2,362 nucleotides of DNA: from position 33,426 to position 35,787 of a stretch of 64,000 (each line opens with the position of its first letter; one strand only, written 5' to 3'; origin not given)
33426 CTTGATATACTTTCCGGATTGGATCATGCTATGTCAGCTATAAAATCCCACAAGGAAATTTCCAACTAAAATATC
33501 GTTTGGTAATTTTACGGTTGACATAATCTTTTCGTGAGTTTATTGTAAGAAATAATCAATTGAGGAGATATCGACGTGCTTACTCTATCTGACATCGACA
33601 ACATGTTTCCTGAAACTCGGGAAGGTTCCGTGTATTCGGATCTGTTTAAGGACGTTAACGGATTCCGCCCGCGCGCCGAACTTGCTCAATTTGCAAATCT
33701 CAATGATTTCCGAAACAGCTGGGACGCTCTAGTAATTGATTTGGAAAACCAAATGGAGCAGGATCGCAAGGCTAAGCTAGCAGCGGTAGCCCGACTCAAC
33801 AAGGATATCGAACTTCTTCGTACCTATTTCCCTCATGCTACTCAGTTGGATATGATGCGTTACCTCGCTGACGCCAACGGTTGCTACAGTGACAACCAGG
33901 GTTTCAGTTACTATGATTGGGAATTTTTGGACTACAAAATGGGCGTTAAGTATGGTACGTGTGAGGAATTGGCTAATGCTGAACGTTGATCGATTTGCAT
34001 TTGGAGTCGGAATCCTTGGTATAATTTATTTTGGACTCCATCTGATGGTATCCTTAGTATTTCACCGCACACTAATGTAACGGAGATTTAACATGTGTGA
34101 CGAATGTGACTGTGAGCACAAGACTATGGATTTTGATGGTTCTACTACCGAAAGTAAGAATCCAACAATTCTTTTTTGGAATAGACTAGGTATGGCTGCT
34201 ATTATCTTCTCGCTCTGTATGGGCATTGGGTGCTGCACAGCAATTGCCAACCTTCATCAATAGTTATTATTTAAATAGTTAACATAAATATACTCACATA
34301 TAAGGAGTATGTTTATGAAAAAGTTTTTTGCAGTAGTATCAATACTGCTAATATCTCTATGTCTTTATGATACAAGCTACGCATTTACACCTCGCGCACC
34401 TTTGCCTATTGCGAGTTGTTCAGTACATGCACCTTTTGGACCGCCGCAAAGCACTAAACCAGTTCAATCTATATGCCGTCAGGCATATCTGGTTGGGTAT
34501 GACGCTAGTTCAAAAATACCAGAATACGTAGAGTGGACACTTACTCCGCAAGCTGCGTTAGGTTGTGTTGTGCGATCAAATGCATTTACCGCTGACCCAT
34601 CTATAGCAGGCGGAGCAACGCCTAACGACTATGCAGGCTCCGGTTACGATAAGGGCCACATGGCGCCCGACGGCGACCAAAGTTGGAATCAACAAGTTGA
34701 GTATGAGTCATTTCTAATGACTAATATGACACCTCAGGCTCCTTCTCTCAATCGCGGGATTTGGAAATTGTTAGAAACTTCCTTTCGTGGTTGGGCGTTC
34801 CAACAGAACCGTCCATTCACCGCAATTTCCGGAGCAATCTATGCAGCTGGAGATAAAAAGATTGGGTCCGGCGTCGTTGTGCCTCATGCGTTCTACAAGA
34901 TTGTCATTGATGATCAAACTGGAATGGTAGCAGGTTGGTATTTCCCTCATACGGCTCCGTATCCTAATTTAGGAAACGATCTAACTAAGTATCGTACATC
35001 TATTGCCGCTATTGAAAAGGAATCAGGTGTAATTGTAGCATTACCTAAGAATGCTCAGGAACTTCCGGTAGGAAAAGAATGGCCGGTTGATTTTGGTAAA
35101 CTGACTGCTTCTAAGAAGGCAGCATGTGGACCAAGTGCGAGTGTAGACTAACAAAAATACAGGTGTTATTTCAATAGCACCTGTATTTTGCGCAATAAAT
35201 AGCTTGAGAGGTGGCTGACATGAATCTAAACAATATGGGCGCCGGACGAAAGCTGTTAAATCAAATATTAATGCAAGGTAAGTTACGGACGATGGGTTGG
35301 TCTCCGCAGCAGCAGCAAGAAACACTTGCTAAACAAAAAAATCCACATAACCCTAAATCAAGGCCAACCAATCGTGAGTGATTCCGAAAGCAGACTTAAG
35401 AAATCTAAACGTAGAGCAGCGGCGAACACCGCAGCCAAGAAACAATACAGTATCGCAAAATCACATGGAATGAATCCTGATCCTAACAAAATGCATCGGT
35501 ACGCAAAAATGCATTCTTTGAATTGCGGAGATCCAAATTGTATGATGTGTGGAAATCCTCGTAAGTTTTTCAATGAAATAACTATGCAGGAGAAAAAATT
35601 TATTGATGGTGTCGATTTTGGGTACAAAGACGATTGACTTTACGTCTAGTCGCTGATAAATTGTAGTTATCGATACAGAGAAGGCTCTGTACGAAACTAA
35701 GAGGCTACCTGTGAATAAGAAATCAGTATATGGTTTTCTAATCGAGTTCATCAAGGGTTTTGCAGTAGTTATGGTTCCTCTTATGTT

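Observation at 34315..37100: Envelope-targeted cluster: secreted non-specific nuclease, small TM peptide, SPFH lipoprotein and second lipoprotein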

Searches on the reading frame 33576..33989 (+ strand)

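Call 4: search_protein_families(library=pfam, proteins=[window:33576-33989:+], max_evalue=0.1)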
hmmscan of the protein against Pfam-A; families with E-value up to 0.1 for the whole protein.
window:33576-33989:+ (137 aa): 0 families

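Call 6: search_protein_families(library=phrogs, proteins=[window:33576-33989:+], max_evalue=0.01)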
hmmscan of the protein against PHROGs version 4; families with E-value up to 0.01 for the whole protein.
window:33576-33989:+ (137 aa): 1 family
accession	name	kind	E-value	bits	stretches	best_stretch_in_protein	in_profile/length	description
phrog_21968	-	unknown function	0.00017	22.9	1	19-130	13-117/120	-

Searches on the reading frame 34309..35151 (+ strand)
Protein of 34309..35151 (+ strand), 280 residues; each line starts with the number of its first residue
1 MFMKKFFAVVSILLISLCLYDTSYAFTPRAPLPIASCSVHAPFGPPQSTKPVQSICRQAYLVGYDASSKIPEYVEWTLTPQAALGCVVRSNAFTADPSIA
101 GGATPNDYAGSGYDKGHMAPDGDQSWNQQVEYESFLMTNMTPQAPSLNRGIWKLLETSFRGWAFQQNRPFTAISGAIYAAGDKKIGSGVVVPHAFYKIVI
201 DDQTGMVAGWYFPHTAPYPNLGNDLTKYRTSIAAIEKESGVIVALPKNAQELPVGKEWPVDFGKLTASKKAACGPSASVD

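Call 4: search_protein_families(library=pfam, proteins=[window:34309-35151:+], max_evalue=0.1)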
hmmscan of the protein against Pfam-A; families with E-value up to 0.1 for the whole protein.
window:34309-35151:+ (280 aa): 1 family
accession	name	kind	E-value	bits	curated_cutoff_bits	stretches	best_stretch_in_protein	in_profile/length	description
PF01223.29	Endonuclease_NS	-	3.8e-37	128.5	23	1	53-242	18-215/223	DNA/RNA non-specific endonuclease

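Call 6: search_protein_families(library=phrogs, proteins=[window:34309-35151:+], max_evalue=0.01)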
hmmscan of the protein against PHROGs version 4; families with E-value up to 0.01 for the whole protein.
window:34309-35151:+ (280 aa): 1 family
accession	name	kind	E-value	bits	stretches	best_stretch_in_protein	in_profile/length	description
phrog_14168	-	DNA, RNA and nucleotide metabolism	2.4e-34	120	1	47-240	38-231/235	nuclease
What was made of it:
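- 34315..35151 (+): Exported non-specific DNA/RNA endonuclease (278 aa). It has a Sec signal (cleavage predicted after SYA23), a DKGH active-site motif and four Cys in the mature part. Pfam Endonuclease_NS 3.8e-37 (call 4); phrog_14168 2.4e-34 (call 6).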

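Call 16: search_solved_structures(query=window:34315-35151:+, max_evalue=0.001, show_alignments=3)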
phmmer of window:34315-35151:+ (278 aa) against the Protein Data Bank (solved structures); distinct sequences matched with E-value up to 0.001: 18.
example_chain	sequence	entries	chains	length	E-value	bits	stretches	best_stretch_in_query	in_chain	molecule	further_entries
1zm8_A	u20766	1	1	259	2.6e-19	72.9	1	34-238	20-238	Nuclease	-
2o3b_A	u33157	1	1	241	4.1e-19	72.2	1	35-238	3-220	Nuclease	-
6m3f_B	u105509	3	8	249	3.6e-14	56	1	51-241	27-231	Endonuclease G, mitochondrial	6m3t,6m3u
4a1n_A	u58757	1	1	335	3.8e-14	55.9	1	23-240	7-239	NUCLEASE EXOG, MITOCHONDRIAL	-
6njt_A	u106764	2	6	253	8.5e-14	54.8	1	51-241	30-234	Endonuclease G, mitochondrial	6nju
6lyf_A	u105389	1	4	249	8.5e-14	54.8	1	51-241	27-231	Endonuclease G, mitochondrial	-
9m0g_A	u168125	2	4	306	1.4e-13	54.1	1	51-241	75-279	Endonuclease G, mitochondrial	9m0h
7r6v_D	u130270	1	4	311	1.5e-13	54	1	50-240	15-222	Nuclease EXOG, mitochondrial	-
5t3v_A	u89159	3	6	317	1.6e-13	53.9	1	50-240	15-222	Nuclease EXOG, mitochondrial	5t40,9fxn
5zki_A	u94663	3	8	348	9.7e-13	51.3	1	23-240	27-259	Nuclease EXOG, mitochondrial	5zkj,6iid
1ql0_A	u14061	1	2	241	2.4e-12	50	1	34-248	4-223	NUCLEASE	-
1g8t_A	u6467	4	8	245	2.8e-12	49.8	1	33-248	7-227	NUCLEASE SM2 ISOFORM | PROTEIN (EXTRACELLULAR ENDONUCLEASE) | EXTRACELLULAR ENDONUCLEASE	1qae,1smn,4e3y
7r6t_D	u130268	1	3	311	3.8e-12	49.4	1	50-240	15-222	Nuclease EXOG, mitochondrial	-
5t4i_A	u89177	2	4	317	4.1e-12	49.3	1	50-240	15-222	Nuclease EXOG, mitochondrial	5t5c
3ism_A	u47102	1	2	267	2.2e-11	46.9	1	56-203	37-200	CG8862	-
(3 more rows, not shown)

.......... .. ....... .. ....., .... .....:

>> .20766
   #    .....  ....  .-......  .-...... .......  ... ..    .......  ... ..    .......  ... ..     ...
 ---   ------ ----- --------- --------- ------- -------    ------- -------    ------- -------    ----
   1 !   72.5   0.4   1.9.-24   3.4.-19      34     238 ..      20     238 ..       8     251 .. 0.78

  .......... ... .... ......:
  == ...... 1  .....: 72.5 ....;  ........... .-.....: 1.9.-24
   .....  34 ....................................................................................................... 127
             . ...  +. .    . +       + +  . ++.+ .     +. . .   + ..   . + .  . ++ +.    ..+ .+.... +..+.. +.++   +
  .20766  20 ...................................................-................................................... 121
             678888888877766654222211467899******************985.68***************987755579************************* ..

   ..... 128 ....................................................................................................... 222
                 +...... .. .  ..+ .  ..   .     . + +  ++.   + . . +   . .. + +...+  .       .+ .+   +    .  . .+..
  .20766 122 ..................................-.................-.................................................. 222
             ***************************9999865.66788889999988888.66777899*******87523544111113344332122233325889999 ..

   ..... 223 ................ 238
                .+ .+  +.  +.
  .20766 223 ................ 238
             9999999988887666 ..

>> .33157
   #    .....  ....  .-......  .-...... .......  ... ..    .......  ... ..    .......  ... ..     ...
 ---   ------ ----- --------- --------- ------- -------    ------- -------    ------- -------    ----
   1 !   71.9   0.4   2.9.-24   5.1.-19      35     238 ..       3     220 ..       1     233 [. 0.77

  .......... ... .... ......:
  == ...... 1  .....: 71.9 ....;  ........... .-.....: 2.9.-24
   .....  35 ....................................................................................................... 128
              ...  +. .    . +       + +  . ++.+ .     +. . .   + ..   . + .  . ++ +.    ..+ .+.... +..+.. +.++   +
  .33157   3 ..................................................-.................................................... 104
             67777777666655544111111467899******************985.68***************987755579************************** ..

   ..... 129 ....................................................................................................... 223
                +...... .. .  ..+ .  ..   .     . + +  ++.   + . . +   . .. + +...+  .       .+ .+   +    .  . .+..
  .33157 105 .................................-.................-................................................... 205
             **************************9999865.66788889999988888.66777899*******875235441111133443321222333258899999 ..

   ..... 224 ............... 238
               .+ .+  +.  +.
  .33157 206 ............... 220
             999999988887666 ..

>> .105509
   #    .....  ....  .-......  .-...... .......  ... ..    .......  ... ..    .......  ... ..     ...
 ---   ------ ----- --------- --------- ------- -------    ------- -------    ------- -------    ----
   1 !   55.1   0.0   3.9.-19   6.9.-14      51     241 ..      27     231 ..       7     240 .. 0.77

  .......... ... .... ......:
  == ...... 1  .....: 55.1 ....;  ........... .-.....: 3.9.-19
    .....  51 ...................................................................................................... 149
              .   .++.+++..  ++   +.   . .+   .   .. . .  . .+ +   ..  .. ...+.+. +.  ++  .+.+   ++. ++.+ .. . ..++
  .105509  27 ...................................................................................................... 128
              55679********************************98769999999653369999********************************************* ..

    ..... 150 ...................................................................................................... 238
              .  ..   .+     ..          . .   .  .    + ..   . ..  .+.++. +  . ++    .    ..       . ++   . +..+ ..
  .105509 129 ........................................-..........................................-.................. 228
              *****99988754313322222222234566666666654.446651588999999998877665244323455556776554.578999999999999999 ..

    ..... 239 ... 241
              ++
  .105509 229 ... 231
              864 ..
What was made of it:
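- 34315..35151 (+): PDB NucA 1zm8 2.6e-19, with His, Asn (TNMTPQ) and Glu (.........) aligned (call 16).
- On Endonuclease_NS (PF01223; NucA/Serratia/EndoG nucleases): The alignment to NucA 1zm8 places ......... on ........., TNMTPQ on TNMMPQ and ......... on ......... (call 16).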

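Call 29: search_protein_families(library=padloc, proteins=[window:34315-35151:+], max_evalue=0.01)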
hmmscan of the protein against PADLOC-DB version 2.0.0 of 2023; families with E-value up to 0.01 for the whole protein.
window:34315-35151:+ (278 aa): 0 families

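Call 46: search_protein_families(library=ncbifam, proteins=[window:34315-35151:+], max_evalue=0.1)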
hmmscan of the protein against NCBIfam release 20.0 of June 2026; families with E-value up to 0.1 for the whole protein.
window:34315-35151:+ (278 aa): 0 families

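Call 49: search_dna_similar(query=window:34315-35151:+, collection=phages, mode=protein, max_rows=25, max_evalue=0.00001)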
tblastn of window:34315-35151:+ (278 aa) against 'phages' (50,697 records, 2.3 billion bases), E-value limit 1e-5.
Records with a match: 37; places in all: 37; records where one place covers at least 80% of the query: 3.
Best place of each record, by identity: <60% 37.
By first word of the organism name: Bacteriophage 10; Klebsiella 9; Campylobacter 6; Flavobacterium 4; Yersinia 2; Acinetobacter 2; Ralstonia 1; Sinorhizobium 1; Xanthomonas 1; uncultured 1.
By host as written in the record: - 13; Klebsiella pneumoniae 5; Flavobacterium sp. LMO8 4; Klebsiella sp. 2; Yersinia ruckeri 1; Ralstonia solanacearum 1; Yersinia ruckeri serovar I strain RS41 1; Sinohrizobium meliloti NRRL L-50 1; and 9 more.
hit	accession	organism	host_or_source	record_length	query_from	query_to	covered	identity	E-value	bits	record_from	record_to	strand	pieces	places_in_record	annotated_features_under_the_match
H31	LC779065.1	Yersinia phage vB_Yru_GN1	Yersinia ruckeri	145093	10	239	83%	33.1%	4e-26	113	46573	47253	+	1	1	DNA/RNA non-specific endonuclease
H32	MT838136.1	Bacteriophage sp.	human fecal samples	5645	4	249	88%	30.0%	2e-31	128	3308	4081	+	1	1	record has no annotation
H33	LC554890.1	Ralstonia phage RP13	Ralstonia solanacearum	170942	51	256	74%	35.2%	1e-23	105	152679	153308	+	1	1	DNA/RNA non-specific endonuclease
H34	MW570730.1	Yersinia phage YerA41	Yersinia ruckeri serovar I strain RS41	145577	1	207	74%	32.6%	3e-25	110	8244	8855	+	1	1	DNA/RNA non-specific endonuclease | structural protein | hypothetical protein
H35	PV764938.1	Sinorhizobium phage Phosso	Sinohrizobium meliloti NRRL L-50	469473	31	235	74%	32.7%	5e-21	98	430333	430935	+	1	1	DNA/RNA non-specific endonuclease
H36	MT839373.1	Bacteriophage sp.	human fecal samples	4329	51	249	72%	33.7%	3e-29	122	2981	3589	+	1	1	record has no annotation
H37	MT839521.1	Bacteriophage sp.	human fecal samples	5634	51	198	53%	43.3%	4e-18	115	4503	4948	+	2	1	record has no annotation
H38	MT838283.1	Bacteriophage sp.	human fecal samples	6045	1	239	86%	26.4%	5e-14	77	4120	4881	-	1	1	record has no annotation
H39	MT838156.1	Bacteriophage sp.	human fecal samples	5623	51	198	53%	37.8%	4e-26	112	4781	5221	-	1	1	record has no annotation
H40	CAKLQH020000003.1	Acinetobacter phage MD-2021a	not known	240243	53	213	58%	33.5%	2e-21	99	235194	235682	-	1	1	nucA: Nuclease precursor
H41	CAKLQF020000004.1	Acinetobacter phage MD-2021a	not known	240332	53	213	58%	33.5%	2e-21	99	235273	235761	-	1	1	nucA: Nuclease precursor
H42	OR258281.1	Xanthomonas phage XaC1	Xanthomonas vesicatoria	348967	53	197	52%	36.9%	1e-19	94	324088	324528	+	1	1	DNA/RNA non-specific endonuclease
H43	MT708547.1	Klebsiella phage Muenster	Klebsiella pneumoniae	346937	51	197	53%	35.8%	4e-16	84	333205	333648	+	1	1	periplasmic DNA/RNA non-specific endonuclease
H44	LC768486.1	Klebsiella phage phiKp_21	Klebsiella pneumoniae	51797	51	197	53%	35.8%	1e-15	82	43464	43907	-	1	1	hypothetical protein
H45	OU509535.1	Klebsiella pneumoniae phage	not known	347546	51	197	53%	35.8%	1e-15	82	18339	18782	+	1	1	record has no annotation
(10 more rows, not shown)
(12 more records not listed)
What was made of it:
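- Closest known: Anabaena NucA, Serratia marcescens nuclease and EndoG. Same: Phage homologues occur mostly in large phages (calls 4, 16, 49).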

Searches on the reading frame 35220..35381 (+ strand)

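Call 45: search_protein_families(library=pfam, proteins=[window:35220-35381:+], max_evalue=1)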
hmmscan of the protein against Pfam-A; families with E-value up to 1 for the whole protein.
window:35220-35381:+ (53 aa): 1 family
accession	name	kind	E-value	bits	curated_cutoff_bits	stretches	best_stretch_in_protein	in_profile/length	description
PF12656.12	G-patch_2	-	0.0019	18.7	26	1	22-50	22-51/61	G-patch domain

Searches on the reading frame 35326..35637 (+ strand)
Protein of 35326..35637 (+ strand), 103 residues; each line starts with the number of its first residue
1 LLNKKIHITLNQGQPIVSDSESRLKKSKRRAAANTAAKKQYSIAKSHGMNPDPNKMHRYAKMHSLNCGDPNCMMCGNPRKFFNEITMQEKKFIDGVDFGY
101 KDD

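Call 4: search_protein_families(library=pfam, proteins=[window:35326-35637:+], max_evalue=0.1)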
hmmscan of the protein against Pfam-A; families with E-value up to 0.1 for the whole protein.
window:35326-35637:+ (103 aa): 0 families

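Call 6: search_protein_families(library=phrogs, proteins=[window:35326-35637:+], max_evalue=0.01)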
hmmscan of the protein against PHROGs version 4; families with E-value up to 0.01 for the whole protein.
window:35326-35637:+ (103 aa): 1 family
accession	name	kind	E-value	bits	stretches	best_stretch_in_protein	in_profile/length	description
phrog_4499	-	unknown function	2.9e-09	38.3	1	26-91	8-72/88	-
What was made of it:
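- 35374..35637 (+): 87-aa basic, Cys-motif (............) non-exported protein. phrog_4499 2.9e-9 (call 6).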

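Call 29: search_protein_families(library=padloc, proteins=[window:35374-35637:+], max_evalue=0.01)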
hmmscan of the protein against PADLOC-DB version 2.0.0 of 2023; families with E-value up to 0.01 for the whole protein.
window:35374-35637:+ (87 aa): 0 families

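Call 45: search_protein_families(library=pfam, proteins=[window:35374-35637:+], max_evalue=1)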
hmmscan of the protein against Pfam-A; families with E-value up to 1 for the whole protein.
window:35374-35637:+ (87 aa): 0 families
